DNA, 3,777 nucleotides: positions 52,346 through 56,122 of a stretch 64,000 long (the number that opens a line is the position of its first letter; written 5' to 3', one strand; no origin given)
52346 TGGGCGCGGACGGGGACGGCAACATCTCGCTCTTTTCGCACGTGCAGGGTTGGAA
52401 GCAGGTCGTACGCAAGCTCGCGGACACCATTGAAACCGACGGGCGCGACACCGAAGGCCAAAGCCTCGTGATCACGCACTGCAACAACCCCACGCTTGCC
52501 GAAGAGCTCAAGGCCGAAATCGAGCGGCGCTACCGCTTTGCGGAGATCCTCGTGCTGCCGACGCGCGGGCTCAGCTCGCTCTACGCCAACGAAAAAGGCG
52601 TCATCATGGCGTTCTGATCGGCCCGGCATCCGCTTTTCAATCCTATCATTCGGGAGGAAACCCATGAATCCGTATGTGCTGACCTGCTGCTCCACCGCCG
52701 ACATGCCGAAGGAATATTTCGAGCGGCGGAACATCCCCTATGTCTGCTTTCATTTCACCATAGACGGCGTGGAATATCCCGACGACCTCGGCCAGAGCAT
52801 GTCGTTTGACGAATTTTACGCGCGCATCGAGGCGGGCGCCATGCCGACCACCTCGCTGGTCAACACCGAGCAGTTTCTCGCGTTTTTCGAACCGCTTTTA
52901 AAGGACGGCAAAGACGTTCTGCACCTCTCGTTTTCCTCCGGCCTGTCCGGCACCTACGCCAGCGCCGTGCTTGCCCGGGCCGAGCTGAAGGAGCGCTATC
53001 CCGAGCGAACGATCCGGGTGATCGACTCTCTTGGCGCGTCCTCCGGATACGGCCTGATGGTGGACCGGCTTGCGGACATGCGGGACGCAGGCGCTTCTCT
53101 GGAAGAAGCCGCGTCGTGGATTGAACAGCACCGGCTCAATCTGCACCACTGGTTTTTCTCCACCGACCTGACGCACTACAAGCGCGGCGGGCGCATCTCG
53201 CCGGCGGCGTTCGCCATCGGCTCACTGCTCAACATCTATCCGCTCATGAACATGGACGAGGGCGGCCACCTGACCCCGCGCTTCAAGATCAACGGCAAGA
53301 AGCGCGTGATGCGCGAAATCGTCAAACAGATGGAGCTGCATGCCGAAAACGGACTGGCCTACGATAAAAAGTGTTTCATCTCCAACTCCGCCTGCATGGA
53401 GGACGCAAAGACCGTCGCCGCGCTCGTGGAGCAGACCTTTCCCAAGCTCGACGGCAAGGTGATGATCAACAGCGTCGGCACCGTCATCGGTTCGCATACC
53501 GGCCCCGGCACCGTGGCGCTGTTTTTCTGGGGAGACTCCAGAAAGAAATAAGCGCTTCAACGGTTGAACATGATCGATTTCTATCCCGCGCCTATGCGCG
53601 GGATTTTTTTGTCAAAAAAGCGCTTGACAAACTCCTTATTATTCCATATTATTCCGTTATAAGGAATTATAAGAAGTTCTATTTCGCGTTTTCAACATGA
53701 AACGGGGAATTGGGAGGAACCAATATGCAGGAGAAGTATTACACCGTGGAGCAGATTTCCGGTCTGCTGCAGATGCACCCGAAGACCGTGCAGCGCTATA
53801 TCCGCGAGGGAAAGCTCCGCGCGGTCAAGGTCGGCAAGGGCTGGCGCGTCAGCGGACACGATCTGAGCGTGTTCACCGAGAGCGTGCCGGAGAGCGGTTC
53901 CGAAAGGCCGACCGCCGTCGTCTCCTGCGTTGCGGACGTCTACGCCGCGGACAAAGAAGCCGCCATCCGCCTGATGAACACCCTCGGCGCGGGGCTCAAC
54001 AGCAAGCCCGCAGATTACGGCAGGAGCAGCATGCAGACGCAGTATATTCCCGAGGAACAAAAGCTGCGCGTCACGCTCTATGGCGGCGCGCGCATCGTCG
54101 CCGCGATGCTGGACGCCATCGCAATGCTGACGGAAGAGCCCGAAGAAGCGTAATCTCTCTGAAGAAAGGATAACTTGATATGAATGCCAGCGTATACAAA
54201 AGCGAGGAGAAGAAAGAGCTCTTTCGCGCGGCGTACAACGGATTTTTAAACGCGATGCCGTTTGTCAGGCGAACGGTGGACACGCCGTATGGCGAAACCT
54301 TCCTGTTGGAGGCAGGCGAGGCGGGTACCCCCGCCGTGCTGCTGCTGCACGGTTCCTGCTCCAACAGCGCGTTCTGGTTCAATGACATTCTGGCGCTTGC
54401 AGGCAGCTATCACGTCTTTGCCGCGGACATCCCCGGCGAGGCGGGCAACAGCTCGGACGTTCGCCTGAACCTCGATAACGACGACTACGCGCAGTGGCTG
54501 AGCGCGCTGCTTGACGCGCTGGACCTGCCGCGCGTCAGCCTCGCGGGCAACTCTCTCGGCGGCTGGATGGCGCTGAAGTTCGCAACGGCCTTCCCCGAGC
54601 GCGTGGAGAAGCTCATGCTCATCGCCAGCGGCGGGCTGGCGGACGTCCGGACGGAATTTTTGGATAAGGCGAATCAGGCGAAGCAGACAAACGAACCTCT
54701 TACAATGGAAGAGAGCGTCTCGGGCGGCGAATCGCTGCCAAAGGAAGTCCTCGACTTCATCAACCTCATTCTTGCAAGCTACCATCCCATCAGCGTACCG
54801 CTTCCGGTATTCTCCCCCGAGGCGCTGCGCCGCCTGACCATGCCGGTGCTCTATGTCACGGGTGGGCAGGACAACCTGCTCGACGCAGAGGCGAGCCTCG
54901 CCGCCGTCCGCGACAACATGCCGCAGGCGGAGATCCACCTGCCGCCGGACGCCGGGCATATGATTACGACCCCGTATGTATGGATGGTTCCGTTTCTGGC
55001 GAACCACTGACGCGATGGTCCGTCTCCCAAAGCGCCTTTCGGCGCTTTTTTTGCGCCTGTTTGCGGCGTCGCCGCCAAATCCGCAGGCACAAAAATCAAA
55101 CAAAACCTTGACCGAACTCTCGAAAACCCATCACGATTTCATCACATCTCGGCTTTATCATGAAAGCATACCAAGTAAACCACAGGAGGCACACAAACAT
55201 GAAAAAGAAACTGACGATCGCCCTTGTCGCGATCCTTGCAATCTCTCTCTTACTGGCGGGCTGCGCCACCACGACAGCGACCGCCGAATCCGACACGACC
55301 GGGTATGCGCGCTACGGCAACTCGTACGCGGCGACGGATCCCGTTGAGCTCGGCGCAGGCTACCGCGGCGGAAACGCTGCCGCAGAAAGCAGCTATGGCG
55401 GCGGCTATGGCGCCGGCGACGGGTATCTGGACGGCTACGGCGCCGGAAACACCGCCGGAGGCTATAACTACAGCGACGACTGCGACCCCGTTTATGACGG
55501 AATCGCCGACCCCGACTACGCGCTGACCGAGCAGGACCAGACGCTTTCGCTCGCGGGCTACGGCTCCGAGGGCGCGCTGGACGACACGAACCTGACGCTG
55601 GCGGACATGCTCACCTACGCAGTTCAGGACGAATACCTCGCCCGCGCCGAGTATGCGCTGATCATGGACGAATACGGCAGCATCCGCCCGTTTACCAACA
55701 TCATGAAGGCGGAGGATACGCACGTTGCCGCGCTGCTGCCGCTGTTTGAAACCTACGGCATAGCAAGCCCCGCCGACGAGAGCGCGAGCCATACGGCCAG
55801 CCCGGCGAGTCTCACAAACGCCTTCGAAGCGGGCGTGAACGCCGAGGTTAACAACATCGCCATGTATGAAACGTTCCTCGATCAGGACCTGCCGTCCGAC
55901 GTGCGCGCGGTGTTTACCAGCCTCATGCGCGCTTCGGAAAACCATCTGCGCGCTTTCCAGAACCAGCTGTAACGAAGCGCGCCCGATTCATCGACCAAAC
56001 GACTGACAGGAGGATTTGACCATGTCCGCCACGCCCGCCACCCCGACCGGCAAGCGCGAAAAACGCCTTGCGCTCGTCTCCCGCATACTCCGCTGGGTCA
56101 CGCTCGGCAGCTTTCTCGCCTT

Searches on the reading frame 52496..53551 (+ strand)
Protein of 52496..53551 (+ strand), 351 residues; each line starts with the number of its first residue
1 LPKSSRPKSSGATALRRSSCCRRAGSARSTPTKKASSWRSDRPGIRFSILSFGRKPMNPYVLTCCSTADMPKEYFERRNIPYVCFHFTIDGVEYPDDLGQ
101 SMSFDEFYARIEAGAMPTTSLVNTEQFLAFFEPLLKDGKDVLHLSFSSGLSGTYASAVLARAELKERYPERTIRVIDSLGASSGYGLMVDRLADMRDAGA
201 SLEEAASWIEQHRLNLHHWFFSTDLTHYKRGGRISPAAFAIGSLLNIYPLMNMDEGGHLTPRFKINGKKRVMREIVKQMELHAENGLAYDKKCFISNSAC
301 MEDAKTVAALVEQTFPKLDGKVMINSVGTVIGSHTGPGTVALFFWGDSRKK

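Call 82: search_protein_families(library=pfam, proteins=[window:52496-53551:+], max_evalue=0.001)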
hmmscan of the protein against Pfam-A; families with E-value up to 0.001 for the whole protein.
window:52496-53551:+ (351 aa): 1 family
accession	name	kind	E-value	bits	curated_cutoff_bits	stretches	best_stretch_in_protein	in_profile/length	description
PF02645.21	DegV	-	1.7e-64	218.3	27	1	66-344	8-277/280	Uncharacterised protein, DegV family COG1307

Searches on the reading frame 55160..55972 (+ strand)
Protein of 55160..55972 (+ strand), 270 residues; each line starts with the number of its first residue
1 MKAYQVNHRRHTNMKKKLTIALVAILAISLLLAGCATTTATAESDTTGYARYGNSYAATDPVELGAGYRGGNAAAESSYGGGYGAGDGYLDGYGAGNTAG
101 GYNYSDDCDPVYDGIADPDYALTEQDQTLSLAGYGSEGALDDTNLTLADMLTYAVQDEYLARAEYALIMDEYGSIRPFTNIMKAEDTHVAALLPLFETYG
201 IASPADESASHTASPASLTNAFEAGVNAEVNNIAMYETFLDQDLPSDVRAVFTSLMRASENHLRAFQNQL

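Call 82: search_protein_families(library=pfam, proteins=[window:55160-55972:+], max_evalue=0.001)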
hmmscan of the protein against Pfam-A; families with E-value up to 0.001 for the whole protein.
window:55160-55972:+ (270 aa): 2 families
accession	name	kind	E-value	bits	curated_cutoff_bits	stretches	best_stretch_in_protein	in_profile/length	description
PF09968.15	DUF2202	-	4.4e-09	36.8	22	1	149-269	3-137/162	Uncharacterized protein domain (DUF2202)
PF07172.16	GRP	-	0.001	20.1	30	0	14-103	1-85/90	Glycine rich protein family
